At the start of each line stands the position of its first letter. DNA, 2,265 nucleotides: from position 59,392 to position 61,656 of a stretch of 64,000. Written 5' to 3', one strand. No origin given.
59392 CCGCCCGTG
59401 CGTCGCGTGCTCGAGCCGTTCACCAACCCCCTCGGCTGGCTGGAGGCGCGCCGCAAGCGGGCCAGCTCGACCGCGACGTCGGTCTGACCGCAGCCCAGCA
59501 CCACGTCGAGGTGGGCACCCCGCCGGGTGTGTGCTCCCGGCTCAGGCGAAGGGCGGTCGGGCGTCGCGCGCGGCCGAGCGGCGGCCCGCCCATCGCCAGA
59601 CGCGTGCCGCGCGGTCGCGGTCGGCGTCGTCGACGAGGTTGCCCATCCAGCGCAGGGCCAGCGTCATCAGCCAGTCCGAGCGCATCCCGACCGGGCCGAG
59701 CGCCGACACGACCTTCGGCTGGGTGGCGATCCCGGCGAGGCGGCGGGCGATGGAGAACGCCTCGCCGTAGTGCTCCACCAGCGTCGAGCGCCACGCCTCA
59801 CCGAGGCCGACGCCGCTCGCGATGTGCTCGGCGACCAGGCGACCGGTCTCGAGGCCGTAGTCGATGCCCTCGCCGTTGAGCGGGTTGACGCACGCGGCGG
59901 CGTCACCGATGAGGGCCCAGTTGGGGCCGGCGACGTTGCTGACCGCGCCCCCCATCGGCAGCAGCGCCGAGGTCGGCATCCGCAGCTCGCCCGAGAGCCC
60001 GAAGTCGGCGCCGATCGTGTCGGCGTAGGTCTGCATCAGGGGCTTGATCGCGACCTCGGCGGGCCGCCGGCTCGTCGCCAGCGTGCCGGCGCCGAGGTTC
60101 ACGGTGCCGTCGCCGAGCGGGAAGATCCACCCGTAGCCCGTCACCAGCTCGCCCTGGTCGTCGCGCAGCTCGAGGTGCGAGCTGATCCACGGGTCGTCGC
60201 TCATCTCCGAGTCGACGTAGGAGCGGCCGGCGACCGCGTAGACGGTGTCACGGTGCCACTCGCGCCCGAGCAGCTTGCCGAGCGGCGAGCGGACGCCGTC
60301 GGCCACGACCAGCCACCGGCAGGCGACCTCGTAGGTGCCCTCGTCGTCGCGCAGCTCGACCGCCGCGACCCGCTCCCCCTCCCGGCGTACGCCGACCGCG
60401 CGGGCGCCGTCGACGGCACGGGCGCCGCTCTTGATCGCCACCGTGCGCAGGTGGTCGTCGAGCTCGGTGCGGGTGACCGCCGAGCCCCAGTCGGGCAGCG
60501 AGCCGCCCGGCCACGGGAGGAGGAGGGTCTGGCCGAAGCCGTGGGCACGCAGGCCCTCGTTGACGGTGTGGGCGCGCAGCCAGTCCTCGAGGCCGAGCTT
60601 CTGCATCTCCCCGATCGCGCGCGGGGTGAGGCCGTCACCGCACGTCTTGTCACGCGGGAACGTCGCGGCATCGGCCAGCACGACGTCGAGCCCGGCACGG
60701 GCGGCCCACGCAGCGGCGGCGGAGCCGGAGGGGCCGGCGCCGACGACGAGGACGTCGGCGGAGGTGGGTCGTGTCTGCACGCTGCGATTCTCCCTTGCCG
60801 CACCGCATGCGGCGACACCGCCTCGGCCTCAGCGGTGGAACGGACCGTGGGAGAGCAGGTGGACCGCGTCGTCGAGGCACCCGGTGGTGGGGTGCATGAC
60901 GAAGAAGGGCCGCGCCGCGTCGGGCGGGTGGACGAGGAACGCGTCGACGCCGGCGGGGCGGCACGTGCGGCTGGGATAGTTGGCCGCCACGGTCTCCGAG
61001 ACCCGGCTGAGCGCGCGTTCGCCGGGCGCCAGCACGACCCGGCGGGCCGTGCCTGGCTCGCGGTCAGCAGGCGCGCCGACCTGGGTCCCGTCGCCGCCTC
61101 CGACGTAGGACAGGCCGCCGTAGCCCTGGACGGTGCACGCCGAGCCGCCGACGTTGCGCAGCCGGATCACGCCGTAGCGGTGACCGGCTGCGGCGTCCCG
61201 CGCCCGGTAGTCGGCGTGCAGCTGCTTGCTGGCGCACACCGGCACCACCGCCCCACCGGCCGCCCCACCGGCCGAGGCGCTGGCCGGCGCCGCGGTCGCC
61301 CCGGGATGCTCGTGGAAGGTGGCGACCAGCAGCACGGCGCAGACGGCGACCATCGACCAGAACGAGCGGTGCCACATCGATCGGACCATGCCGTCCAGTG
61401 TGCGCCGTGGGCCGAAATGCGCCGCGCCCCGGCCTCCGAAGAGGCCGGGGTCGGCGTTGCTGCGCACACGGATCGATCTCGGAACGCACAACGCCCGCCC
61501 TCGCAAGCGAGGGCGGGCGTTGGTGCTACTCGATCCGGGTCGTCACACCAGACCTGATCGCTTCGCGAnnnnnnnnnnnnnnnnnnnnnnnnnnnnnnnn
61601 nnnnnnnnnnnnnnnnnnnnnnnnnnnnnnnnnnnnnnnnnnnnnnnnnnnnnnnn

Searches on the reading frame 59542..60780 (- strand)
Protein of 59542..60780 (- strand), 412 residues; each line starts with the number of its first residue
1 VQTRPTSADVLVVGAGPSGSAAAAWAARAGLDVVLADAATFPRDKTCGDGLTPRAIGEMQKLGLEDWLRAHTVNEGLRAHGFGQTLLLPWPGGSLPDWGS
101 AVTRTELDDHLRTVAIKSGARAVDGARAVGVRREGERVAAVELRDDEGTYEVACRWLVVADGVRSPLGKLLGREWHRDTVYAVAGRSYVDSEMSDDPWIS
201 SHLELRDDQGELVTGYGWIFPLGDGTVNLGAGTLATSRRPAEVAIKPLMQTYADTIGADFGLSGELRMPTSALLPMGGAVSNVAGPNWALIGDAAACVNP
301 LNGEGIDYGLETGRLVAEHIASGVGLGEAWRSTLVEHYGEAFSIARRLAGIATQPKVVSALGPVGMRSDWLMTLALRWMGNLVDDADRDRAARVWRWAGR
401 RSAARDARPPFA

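Call 58: search_protein_families(library=pfam, proteins=[window:59542-60780:-], max_evalue=0.00001)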
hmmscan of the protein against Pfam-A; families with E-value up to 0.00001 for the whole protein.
window:59542-60780:- (412 aa): 5 families
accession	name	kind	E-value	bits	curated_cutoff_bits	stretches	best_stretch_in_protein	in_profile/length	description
PF01494.25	FAD_binding_3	-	2.4e-21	76.8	22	1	8-322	2-320/349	FAD binding domain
PF01266.30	DAO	-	9.3e-10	39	27.9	1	103-256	147-297/353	FAD dependent oxidoreductase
PF05834.18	Lycopene_cycl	-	6.1e-08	32.6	23.4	1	9-340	1-310/380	Lycopene cyclase protein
PF12831.13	FAD_oxidored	-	1.8e-07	31.3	27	1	9-157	1-140/416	FAD dependent oxidoreductase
PF04820.20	Trp_halogenase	-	2.3e-06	27.2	21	0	9-70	1-67/458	Tryptophan halogenase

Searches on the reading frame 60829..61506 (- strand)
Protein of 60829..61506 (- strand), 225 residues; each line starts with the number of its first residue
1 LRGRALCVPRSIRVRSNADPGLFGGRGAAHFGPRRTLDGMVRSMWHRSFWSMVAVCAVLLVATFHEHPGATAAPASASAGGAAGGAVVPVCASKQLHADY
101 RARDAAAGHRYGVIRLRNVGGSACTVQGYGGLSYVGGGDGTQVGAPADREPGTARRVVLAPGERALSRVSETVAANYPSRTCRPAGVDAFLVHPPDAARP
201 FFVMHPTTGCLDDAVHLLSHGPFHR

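Call 58: search_protein_families(library=pfam, proteins=[window:60829-61506:-], max_evalue=0.00001)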
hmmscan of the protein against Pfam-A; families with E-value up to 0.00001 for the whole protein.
window:60829-61506:- (225 aa): 1 family
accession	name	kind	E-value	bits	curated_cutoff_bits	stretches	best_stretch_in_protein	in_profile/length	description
PF14016.12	DUF4232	-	5.2e-26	91.8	27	1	91-217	1-122/129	Domain of unknown function (DUF4232)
